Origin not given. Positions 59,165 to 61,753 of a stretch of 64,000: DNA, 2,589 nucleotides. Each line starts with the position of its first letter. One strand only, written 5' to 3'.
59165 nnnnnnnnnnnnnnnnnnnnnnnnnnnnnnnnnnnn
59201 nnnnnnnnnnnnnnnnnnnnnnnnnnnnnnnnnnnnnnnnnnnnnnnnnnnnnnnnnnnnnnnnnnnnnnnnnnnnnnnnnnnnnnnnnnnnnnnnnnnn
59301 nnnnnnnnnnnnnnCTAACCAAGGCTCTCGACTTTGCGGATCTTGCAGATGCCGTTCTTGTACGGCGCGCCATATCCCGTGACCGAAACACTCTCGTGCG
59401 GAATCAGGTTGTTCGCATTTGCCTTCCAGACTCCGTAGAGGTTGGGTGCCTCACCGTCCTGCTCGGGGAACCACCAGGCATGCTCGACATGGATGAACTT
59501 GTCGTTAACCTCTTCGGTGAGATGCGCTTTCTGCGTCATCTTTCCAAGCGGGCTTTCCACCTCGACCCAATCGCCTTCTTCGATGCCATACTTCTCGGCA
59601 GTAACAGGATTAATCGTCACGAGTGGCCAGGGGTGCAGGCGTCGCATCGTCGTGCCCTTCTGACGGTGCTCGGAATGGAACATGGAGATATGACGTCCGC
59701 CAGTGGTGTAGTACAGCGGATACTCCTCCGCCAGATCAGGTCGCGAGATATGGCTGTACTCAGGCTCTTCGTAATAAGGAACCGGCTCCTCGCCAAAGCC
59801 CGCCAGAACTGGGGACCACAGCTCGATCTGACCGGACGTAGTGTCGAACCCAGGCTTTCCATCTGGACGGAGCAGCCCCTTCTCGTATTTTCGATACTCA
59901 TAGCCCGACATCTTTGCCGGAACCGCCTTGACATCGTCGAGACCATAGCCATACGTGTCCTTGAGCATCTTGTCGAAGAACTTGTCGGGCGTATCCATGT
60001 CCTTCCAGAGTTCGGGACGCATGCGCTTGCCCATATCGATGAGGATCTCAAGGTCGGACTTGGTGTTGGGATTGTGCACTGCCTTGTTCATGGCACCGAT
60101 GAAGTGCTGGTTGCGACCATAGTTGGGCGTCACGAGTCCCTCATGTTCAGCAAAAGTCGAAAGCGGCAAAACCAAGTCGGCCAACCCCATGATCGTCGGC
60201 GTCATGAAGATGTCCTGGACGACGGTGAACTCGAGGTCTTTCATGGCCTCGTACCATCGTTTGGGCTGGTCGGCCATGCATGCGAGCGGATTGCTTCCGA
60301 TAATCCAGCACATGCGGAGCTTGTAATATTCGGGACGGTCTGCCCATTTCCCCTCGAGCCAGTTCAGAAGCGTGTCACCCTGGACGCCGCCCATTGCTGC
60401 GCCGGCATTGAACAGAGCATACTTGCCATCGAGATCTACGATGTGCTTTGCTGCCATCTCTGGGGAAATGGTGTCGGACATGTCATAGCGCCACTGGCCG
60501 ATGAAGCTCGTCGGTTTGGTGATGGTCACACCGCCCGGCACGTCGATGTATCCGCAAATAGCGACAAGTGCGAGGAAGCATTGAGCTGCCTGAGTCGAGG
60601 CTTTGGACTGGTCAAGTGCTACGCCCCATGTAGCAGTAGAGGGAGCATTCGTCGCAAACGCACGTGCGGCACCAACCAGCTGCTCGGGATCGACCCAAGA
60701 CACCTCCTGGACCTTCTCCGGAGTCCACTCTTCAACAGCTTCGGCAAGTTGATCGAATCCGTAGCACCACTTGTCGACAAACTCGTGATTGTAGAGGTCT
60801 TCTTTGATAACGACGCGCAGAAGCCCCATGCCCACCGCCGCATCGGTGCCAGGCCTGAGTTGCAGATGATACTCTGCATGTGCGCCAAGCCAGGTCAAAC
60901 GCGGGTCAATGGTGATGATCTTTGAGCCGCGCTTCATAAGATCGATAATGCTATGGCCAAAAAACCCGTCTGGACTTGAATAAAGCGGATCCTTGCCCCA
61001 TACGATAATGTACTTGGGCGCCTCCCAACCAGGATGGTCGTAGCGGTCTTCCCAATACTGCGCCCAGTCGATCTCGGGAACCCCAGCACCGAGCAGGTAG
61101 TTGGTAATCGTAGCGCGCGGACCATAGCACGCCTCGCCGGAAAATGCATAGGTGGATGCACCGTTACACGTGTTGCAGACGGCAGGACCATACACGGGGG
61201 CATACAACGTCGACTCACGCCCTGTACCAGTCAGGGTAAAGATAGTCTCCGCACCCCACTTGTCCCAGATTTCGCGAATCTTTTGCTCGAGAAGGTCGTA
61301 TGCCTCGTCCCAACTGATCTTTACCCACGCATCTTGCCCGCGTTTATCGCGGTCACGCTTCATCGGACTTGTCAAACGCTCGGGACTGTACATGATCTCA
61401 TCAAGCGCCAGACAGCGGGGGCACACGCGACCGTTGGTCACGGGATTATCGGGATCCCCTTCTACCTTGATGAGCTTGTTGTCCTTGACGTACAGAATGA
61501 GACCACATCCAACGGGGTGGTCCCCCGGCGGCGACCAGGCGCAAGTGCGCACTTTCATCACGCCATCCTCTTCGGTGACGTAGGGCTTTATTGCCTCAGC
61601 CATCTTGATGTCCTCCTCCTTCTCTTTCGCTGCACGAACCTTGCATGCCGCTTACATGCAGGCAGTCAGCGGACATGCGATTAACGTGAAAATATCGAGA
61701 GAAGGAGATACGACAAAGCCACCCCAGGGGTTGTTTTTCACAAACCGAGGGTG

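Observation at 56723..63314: Lower-GC cassette bracketed by the two Family C copies: cytoplasmic bis-MGD enzyme, Fe-S subunit, MFS transporter and membrane LuxR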

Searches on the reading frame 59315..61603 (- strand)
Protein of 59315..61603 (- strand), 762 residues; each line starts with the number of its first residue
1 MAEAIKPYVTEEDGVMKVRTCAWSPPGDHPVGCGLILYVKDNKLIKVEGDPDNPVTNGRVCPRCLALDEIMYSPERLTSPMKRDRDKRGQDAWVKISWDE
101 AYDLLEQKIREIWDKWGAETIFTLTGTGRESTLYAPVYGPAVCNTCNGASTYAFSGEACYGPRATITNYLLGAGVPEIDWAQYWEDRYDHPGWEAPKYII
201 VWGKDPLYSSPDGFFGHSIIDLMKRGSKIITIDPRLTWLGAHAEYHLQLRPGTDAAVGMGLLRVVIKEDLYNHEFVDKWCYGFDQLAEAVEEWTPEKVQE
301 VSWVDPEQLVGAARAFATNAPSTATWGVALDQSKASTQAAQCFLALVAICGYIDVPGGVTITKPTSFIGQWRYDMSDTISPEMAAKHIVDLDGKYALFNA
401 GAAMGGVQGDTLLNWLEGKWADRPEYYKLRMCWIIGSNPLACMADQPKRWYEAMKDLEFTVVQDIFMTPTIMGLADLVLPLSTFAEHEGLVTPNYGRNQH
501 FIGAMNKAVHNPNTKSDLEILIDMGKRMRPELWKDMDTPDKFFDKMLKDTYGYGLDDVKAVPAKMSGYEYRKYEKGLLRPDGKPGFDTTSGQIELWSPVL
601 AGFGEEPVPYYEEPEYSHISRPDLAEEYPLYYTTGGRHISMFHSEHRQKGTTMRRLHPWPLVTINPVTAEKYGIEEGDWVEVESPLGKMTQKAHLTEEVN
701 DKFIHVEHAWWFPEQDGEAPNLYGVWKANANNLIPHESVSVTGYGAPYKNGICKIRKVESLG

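Call 4: search_protein_families(library=pfam, proteins=[window:59315-61603:-], max_evalue=0.01)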
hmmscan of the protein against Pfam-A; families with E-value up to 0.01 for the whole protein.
window:59315-61603:- (762 aa): 3 families
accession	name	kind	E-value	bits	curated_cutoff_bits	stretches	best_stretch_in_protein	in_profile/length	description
PF00384.28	Molybdopterin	-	2e-30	106.4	24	1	76-525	1-351/353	Molybdopterin oxidoreductase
PF01568.27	Molydop_binding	-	6.7e-18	65.2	26.8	1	632-741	2-99/110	Molydopterin dinucleotide binding domain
PF04879.21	Molybdop_Fe4S4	-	4.6e-11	43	22.7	1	31-73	13-55/55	Molybdopterin oxidoreductase Fe4S4 domain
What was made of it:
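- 59315..61603 (-): Catalytic subunit (762 aa), a bis-MGD (DMSO-reductase superfamily) enzyme of the Gordonibacter-type catechol dehydroxylase clade.
- No signal peptide.
- FS0 [4Fe-4S] ligands are predicted to be C21, C33, C61 and C64.
- The Mo ligand candidate is Cys159. Three MopB Pfam domains (call 4).
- Checked: MopB 59315-61603, 762 aa. Carries the Molybdop_Fe4S4, Molybdopterin and Molydop_binding domains (call 4).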

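Call 7: search_solved_structures(query=window:59315-61603:-, max_evalue=0.001)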
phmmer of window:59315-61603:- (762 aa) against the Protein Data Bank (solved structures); distinct sequences matched with E-value up to 0.001: 59.
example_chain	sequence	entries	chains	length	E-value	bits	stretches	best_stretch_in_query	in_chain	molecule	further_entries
2e7z_A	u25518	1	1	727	1.4e-63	218.2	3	222-352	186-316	Acetylene hydratase Ahy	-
7qv7_S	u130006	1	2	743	2.2e-44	154.7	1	31-711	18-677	Hydrogen dependent carbon dioxide reductase subunit FdhF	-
1aa6_A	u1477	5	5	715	2.1e-39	138.3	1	32-529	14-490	FORMATE DEHYDROGENASE H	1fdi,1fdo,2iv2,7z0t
2vpw_A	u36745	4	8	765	4.4e-39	137.2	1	33-684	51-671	THIOSULFATE REDUCTASE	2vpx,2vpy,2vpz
9t1s_L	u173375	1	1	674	1.9e-38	135.2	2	217-553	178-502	formate dehydrogenase (coenzyme F420)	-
7bkb_D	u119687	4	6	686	1.3e-37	132.3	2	30-296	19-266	Formate dehydrogenase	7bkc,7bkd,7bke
7vw6_A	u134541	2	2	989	1.5e-32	115.7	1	31-496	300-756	Formate dehydrogenase | Tungsten-containing formate dehydrogenase alpha subunit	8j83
7e5z_A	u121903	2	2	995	1.5e-32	115.6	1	31-496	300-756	Formate dehydrogenase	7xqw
2jio_A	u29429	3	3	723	8.4e-32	113.2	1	31-696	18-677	PERIPLASMIC NITRATE REDUCTASE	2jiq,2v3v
2jim_A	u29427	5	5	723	4.1e-31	110.9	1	31-696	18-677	PERIPLASMIC NITRATE REDUCTASE | PROTEIN (PERIPLASMIC NITRATE REDUCTASE)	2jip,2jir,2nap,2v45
6cz7_A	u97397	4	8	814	9.2e-30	106.4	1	33-485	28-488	ArrA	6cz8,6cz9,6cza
9wxb_B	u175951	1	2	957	9.1e-29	103.1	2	19-493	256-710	Formate dehydrogenase alpha subunit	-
9vap_A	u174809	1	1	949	2.9e-28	101.4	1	30-360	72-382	Formate dehydrogenase molybdopterin-binding subunit FdhA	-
6tg9_A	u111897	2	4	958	1e-27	99.6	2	20-493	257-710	Formate dehydrogenase subunit alpha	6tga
1e60_A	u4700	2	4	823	1.9e-25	92.1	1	74-721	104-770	Dimethyl sulfoxide/trimethylamine N-oxide reductase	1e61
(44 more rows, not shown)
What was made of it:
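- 59315..61603 (-): Best PDB relative is acetylene hydratase 2e7z, E=1.4e-63 (call 7).
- On Gordonibacter-type catechol dehydroxylase module: Best PDB hit is acetylene hydratase (call 7).
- Nearest solved structure is acetylene hydratase (call 7). The closest solved relative is a hydratase (call 7).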

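Call 8: search_protein_families(library=ncbifam, proteins=[window:59315-61603:-], max_evalue=0.01)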
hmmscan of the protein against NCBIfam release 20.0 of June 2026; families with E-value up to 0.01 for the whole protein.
window:59315-61603:- (762 aa): 27 families (the best 25 are shown)
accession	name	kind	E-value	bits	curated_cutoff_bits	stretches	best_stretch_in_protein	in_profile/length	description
TIGR01591.1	Fdh-alpha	equivalog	3.1e-79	266.8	666.25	2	31-544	8-492/672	formate dehydrogenase subunit alpha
NF012032.0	PRK15488.1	equivalog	1.9e-65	221.3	694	3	197-531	198-530/759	thiosulfate reductase PhsA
NF047855.1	AssmNtatRedNasC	equivalog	5.3e-54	183.6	1100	3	430-710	411-676/708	assimilatory nitrate reductase catalytic subunit NasC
TIGR02166.1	dmsA_ynfE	subfamily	8.2e-48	163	777.7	1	33-716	57-759/794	DMSO/selenate family reductase complex A subunit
TIGR00509.1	bisC_fam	subfamily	3.5e-43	147.9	1017.55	1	77-757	55-753/772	molybdopterin guanine dinucleotide-containing S/N-oxide reductase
TIGR03479.1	DMSO_red_II_alp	subfamily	1.4e-36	126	984.75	3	33-276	70-303/913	molybdopterin-dependent oxidoreductase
NF041323.1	Nitr_red_NasA_Halo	equivalog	1.8e-36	125.9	1000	2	31-354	5-306/673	assimilatory nitrate reductase NasA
TIGR01553.1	formate-DH-alph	equivalog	7.3e-32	110.1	814.2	2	31-111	54-138/1009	formate dehydrogenase-N subunit alpha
NF010055.0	PRK13532.1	equivalog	2.8e-29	102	904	2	31-128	52-150/830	nitrate reductase catalytic subunit NapA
NF041783.2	mnquin_red_QrcB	equivalog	1.1e-28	99.8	440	3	32-114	63-141/695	menaquinone reductase molybdopterin-binding-like subunit QrcB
NF041885.1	selenate_YnfE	exception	2.4e-28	98.4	1675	2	33-286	61-312/805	selenate/tellurate reductase subunit YnfE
NF041714.1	arsenate_red_ArrA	equivalog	5.2e-28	97.6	1600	2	33-485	62-522/848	arsenate respiratory reductase molybdopterin-containing subunit ArrA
TIGR01706.1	NAPA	equivalog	9.9e-28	96.9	930.55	2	31-122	52-145/830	periplasmic nitrate reductase subunit alpha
NF011566.1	PRK14990.1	exception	1.1e-27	96.5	1600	1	33-713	71-776/814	dimethylsulfoxide reductase subunit A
NF041884.1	selenate_YnfF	exception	1.2e-27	96.2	1650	1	32-708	57-752/798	selenate/tellurate reductase subunit YnfF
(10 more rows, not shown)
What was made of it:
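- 59315..61603 (-): Every NCBIfam equivalog scores far below its cutoff (call 8).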

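Call 9: find_encoding_contigs(protein=window:59315-61603:-, flank=10000, max_places=8)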
Protein window:59315-61603:- (762 aa): 2 contigs read that carry it; 1 place shown.
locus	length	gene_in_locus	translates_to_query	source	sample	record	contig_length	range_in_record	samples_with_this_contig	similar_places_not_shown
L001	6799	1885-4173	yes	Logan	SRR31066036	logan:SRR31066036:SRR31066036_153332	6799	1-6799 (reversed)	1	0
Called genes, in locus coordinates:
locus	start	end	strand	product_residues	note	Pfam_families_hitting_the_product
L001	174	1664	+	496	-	PF00196:GerE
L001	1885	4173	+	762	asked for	PF04879:Molybdop_Fe4S4, PF00384:Molybdopterin, PF01568:Molydop_binding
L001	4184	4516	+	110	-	-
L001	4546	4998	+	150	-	-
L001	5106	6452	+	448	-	PF00083:Sugar_tr (faint), PF07690:MFS_1, PF12832:MFS_1_like (faint), PF07690:MFS_1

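Call 10: find_homologous_proteins(query=window:59315-61603:-, max_evalue=1e-20)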
Query window:59315-61603:- (762 aa): 4856 proteins with E <= 1e-20 among 8000 candidates; the best 120 are listed.
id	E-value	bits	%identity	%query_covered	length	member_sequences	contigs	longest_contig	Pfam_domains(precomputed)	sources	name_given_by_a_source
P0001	0.0e+0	1629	88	100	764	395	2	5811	PF00384.28,PF01568.28,PF04879.22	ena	-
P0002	0.0e+0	1553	84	99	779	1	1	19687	PF00384.28,PF01568.28,PF04879.22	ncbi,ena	-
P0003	0.0e+0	1511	81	99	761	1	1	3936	PF00384.28,PF01568.28,PF04879.22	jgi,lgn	-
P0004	0.0e+0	1511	81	99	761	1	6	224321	PF00384.28,PF01568.28,PF04879.22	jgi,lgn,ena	-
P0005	0.0e+0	1511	81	99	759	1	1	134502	PF00384.28,PF01568.28,PF04879.22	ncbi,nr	ncbi:MAG: dehydrogenase [Coriobacteriaceae bacterium]|nr:dehydrogenase [Coriobacteriaceae bacterium]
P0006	0.0e+0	1505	81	99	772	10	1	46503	PF00384.28,PF01568.28,PF04879.22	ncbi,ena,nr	ncbi:MAG: molybdopterin-dependent oxidoreductase [Eggerthellales bacterium]|nr:molybdopterin-depende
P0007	0.0e+0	1504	81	100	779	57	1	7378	PF00384.28,PF01568.28,PF04879.22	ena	-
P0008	0.0e+0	1491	80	99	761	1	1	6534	PF00384.28,PF01568.28,PF04879.22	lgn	-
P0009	0.0e+0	1480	80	99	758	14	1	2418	PF00384.28,PF01568.28,PF04879.22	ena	-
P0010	0.0e+0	1479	80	98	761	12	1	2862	PF00384.28,PF01568.28,PF04879.22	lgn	-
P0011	0.0e+0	1475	80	99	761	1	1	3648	PF00384.28,PF01568.28,PF04879.22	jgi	jgi:anaerobic selenocysteine-containing dehydrogenase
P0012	0.0e+0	1468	79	100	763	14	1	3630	PF00384.28,PF01568.28,PF04879.22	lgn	-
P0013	0.0e+0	1462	80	99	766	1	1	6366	PF00384.28,PF01568.28,PF04879.22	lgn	-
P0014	0.0e+0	1461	78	99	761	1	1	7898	PF00384.28,PF01568.28,PF04879.22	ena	-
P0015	0.0e+0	1460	80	99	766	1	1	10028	PF00384.28,PF01568.28,PF04879.22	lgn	-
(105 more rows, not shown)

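Call 18: find_related_loci(query=window:59315-61603:-, collection=genome_contigs, flank=10000)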
Query window:59315-61603:- (762 aa) in genome_contigs; peptide patterns used: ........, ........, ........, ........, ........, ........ (x = any residue, [..] = any of these).
54 stretches matched a pattern; 35 encode a relative of the query (tblastn E <= 1e-3); 35 distinct loci.
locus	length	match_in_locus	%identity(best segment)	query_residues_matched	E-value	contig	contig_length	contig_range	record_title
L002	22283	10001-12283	89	1-761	0e+0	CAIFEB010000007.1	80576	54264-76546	MAG: uncultured Eggerthellaceae bacterium isolate UMB00101 genome assembly, contig: NODE_112_length_80576_cov_18.282833,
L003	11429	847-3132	89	1-762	0e+0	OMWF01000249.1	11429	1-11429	uncultured actinobacterium isolate RUG033 genome assembly, contig: k87_35434470, whole genome shotgun sequence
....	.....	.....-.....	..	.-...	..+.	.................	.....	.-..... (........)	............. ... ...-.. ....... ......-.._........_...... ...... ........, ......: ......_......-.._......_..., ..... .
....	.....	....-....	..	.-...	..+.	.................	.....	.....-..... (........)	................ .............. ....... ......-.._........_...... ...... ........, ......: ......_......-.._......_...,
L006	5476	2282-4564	88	1-761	0e+0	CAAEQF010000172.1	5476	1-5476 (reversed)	MAG TPA_asm: Coriobacteriia bacterium, isolate HGM04058, WGS project CAAEQF010000000 data, contig: ERS608479_3_k95_62868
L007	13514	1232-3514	88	1-761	0e+0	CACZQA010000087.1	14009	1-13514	MAG: uncultured Coriobacteriaceae bacterium isolate RUG12840 genome assembly, contig: RUG12840_asm_87, whole genome shot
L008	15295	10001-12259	83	8-761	0e+0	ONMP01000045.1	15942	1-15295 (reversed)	uncultured actinobacterium isolate RUG440 genome assembly, contig: scaffold_2280, whole genome shotgun sequence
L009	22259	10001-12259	81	8-761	0e+0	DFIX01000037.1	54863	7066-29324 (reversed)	MAG TPA_asm: Eggerthellaceae bacterium UBA3686 UBA3686_contig_1638, whole genome shotgun sequence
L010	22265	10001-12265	81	6-761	0e+0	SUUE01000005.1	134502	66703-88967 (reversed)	MAG: Coriobacteriaceae bacterium isolate SIG38 NODE_217_length_134502_cov_112.966279, whole genome shotgun sequence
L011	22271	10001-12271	81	6-761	0e+0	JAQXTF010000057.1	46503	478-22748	MAG: Eggerthellales bacterium isolate SUG1502 k141_529306, whole genome shotgun sequence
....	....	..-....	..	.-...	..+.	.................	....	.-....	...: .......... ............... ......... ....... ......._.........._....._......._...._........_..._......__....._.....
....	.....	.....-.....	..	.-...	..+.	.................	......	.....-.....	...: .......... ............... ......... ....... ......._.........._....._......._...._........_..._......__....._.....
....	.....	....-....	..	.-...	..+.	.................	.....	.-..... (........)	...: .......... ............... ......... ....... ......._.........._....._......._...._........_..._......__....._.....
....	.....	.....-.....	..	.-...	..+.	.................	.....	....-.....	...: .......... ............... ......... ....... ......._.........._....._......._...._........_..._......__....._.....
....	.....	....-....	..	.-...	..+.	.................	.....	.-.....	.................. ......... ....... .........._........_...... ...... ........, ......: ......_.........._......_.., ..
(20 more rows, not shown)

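Call 51: search_solved_structures(query=window:59315-61603:-, max_evalue=1e-50, show_alignments=1)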
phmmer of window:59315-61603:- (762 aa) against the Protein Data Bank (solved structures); distinct sequences matched with E-value up to 1e-50: 1.
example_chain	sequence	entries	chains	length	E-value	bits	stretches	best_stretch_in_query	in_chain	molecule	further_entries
2e7z_A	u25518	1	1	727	1.4e-63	218.2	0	222-352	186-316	Acetylene hydratase Ahy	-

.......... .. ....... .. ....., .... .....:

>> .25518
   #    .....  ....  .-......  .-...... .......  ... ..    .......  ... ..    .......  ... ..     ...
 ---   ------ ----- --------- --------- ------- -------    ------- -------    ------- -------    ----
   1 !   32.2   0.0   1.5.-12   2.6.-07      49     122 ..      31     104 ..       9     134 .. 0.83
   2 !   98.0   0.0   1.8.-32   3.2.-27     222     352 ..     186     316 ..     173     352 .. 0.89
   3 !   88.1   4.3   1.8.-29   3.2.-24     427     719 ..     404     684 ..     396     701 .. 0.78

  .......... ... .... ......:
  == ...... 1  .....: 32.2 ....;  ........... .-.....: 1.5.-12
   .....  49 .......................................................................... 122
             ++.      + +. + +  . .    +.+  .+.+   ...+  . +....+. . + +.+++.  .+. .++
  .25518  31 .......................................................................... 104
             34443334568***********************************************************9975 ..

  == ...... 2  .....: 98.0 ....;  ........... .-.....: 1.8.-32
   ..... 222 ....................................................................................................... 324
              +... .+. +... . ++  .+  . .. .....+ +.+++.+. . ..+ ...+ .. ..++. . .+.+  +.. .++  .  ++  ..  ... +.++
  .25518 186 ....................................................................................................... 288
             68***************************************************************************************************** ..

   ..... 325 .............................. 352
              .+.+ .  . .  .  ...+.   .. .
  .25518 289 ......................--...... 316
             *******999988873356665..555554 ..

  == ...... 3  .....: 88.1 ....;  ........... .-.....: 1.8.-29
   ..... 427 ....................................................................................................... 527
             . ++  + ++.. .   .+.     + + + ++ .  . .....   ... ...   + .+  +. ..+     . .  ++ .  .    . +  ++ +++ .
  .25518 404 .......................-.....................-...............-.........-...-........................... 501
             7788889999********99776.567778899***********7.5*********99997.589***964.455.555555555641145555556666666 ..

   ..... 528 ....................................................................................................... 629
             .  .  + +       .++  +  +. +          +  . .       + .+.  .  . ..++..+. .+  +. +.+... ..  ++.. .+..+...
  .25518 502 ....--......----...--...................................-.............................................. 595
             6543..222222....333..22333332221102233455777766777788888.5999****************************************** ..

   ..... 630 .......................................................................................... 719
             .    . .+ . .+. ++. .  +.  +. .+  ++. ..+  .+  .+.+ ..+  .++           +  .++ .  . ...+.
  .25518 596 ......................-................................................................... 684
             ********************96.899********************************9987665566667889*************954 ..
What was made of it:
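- Closest known: Acetylene hydratase of Pelobacter acetylenicus. Different: The similarity comes only in three local pieces (call 51).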

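Call 80: search_protein_families(library=pfam, proteins=[P0200, P0203, P0205, P0206, P0210, P0214], max_evalue=0.01)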
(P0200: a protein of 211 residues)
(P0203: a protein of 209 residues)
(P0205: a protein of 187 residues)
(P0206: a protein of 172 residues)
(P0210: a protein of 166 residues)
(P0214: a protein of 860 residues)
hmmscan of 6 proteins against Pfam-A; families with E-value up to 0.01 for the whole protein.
P0200 (211 aa): 1 family
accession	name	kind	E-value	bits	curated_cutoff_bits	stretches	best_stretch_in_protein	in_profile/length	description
PF07906.18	Toxin_15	-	0.0046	17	25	1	70-149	151-233/278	ShET2 enterotoxin, N-terminal region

P0203 (209 aa): 0 families

P0205 (187 aa): 0 families

P0206 (172 aa): 0 families

P0210 (166 aa): 1 family
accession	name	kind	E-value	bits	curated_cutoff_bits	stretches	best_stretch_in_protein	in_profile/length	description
PF09413.15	DUF2007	-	0.0012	19.4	25.7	1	37-92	17-64/66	Putative prokaryotic signal transducing protein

P0214 (860 aa): 10 families
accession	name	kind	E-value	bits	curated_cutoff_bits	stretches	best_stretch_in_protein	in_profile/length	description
PF03630.20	Fumble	-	5.2e-13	49.3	28.5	0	80-125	96-140/334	Fumble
PF01282.25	Ribosomal_S24e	-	1.2e-10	41.8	24.5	0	75-102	54-81/95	Ribosomal protein S24e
PF20452.3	Calmod_bind_C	-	8.3e-10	39.1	24.2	0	90-113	31-54/62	Calmodulin binding protein C-terminal domain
PF03495.19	Binary_toxB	-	3.4e-07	30.8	25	0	105-128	33-56/78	Clostridial binary toxin B/anthrax toxin PA Ca-binding domain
PF23650.1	DUF7148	-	2.9e-06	27.9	27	0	67-101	84-118/121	Domain of unknown function (DUF7148)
PF16087.11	DUF4817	-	1.1e-05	25.5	22.6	0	90-106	13-29/55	Helix-turn-helix domain (DUF4817)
PF17255.8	EbsA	-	7.7e-05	23.5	25.9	0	213-247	19-51/133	EbsA-like protein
PF05535.17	Chromadorea_ALT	-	9.3e-05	23.1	25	0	103-126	4-27/78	Chromadorea ALT protein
PF07194.16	P2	-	0.00044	20.7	23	0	84-112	1-29/81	P2 response regulator binding domain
PF18756.6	Nmad4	-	0.0026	18.5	27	0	589-621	24-56/87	Nucleotide modification associated domain 4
